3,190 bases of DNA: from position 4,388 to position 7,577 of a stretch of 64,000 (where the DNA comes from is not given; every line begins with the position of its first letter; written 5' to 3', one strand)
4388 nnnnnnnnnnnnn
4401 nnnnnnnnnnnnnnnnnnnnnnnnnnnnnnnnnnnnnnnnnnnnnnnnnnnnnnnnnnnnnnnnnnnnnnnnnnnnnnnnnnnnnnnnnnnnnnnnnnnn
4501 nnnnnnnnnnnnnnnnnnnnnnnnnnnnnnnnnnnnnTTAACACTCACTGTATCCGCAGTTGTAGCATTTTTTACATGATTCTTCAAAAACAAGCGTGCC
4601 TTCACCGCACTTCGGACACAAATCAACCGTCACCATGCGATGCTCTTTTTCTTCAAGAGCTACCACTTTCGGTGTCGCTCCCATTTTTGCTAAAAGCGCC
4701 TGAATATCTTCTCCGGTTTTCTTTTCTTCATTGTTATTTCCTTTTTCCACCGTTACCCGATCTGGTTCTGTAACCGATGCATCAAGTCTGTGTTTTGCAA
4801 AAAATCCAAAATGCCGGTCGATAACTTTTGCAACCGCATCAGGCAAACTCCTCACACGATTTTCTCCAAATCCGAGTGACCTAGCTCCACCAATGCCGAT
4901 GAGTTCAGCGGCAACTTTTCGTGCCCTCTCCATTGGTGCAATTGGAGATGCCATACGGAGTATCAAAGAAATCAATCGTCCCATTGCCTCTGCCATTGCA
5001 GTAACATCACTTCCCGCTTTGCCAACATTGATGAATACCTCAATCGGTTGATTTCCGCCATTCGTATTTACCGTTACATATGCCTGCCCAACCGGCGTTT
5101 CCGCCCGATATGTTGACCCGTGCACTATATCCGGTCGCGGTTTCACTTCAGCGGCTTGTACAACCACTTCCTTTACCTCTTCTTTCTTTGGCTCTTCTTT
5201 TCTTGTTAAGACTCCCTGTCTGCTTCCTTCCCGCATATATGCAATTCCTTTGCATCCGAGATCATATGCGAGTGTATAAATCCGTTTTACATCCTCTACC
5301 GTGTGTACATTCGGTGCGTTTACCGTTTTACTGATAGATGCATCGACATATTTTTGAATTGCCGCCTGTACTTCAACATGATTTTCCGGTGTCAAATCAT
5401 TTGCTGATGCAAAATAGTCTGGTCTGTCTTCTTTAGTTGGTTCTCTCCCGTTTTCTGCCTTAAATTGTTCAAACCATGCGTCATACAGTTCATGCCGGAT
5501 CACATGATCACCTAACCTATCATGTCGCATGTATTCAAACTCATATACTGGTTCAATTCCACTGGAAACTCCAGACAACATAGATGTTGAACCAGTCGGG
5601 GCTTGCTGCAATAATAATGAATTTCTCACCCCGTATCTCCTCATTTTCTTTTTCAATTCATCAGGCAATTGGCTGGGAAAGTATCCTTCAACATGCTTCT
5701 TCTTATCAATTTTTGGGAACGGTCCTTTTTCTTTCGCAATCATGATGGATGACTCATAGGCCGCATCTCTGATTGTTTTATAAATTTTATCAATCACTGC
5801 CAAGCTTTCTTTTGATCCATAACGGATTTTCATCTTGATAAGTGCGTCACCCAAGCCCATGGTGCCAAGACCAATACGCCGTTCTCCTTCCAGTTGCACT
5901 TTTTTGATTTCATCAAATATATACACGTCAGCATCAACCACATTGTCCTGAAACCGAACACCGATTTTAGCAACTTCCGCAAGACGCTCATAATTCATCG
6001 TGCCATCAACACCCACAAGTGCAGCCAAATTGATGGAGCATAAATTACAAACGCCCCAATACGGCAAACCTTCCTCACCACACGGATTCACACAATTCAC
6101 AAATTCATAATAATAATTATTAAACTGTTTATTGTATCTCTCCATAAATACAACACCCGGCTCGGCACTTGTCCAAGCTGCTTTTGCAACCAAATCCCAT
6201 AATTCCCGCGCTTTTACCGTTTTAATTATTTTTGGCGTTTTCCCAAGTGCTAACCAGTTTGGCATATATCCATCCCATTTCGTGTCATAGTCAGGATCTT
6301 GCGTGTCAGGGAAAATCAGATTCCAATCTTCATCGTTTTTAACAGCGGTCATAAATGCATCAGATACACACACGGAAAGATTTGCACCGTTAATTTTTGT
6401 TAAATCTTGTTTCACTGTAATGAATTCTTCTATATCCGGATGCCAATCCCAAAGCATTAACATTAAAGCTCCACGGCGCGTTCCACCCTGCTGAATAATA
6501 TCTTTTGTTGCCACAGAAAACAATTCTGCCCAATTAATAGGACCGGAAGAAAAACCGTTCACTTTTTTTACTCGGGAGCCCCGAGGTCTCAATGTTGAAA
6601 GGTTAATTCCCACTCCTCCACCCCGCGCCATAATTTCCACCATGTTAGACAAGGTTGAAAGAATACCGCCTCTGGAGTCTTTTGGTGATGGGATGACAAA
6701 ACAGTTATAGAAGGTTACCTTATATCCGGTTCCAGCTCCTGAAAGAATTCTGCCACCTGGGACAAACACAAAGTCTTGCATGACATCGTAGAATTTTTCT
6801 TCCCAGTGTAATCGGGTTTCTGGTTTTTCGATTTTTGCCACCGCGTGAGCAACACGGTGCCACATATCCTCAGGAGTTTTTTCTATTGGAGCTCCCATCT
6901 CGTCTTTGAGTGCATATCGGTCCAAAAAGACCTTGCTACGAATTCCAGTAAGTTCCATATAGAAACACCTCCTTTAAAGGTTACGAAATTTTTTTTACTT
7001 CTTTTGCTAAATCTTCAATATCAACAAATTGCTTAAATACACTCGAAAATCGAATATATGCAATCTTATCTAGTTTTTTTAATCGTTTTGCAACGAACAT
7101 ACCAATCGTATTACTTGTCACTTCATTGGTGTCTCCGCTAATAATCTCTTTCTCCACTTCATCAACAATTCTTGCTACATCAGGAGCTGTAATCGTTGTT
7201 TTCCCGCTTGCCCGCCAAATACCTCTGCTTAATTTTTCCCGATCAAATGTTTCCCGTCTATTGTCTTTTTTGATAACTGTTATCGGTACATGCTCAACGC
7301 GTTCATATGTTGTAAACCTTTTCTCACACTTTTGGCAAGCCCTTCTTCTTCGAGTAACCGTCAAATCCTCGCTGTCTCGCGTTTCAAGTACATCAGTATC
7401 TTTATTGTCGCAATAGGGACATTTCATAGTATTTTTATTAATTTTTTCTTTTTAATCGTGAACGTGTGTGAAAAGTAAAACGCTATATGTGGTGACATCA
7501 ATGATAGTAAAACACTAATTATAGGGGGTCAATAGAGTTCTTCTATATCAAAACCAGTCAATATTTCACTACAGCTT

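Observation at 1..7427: Cobalamin island with a duplicated riboswitch-like leader; one copy controls an uncharacterised acidic 561-aa protein operon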

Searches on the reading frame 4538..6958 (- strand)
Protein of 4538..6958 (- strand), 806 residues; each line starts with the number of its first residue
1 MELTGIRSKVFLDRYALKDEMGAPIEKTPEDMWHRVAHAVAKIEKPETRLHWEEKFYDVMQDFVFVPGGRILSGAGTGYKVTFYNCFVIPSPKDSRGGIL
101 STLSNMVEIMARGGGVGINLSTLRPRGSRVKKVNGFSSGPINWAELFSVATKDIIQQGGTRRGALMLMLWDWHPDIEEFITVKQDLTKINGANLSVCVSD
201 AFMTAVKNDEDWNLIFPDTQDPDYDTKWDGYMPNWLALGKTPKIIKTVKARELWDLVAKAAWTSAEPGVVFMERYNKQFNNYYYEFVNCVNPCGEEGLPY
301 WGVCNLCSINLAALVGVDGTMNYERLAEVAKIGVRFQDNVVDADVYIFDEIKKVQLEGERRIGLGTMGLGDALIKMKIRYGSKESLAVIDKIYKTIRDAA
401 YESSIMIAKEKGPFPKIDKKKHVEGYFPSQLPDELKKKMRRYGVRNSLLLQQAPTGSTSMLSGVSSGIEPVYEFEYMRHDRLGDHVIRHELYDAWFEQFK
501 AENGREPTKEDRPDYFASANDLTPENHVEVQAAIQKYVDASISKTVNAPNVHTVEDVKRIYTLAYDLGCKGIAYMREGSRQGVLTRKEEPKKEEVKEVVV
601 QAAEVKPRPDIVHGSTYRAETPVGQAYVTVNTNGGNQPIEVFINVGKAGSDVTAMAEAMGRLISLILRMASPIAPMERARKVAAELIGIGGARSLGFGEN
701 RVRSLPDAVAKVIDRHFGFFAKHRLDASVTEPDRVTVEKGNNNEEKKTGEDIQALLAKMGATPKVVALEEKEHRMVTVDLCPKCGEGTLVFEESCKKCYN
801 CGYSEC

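Call 11: search_protein_families(library=pfam, proteins=[window:4538-6958:-], max_evalue=0.01)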
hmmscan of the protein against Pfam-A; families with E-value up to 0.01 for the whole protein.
window:4538-6958:- (806 aa): 3 families
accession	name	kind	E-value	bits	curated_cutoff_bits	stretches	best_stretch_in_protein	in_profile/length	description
PF02867.20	Ribonuc_red_lgC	-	2.5e-122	409.6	23.9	1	85-575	2-523/523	Ribonucleotide reductase, barrel domain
PF00317.26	Ribonuc_red_lgN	-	1.5e-19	70.3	28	1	8-78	8-75/77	Ribonucleotide reductase, all-alpha domain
PF12637.14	TSCPD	-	1.8e-13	51.1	22.8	1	623-716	13-87/88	TSCPD domain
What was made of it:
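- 4538..6958 (-): Class II (B12-dependent type) ribonucleotide reductase with a TSCPD domain. Ribonuc_red_lgC 2.5e-122, lgN, TSCPD (call 11).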

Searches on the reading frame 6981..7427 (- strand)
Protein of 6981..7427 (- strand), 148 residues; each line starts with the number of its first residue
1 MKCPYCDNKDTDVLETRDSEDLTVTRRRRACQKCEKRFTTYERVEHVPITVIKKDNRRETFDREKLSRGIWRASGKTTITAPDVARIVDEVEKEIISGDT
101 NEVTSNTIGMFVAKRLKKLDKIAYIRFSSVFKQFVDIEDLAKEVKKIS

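Call 11: search_protein_families(library=pfam, proteins=[window:6981-7427:-], max_evalue=0.01)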
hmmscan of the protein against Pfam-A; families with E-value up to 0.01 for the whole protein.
window:6981-7427:- (148 aa): 2 families
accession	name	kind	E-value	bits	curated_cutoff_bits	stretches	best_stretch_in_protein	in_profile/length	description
PF22811.2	Zn_ribbon_NrdR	-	8.9e-18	64.4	27.2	1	1-42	1-42/42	Transcriptional repressor NrdR-like, N-terminal domain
PF03477.21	ATP-cone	-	6.4e-17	62.3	25.8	1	49-134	1-85/88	ATP cone domain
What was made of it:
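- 6981..7427 (-): NrdR repressor (Zn ribbon plus ATP-cone). Call 11.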
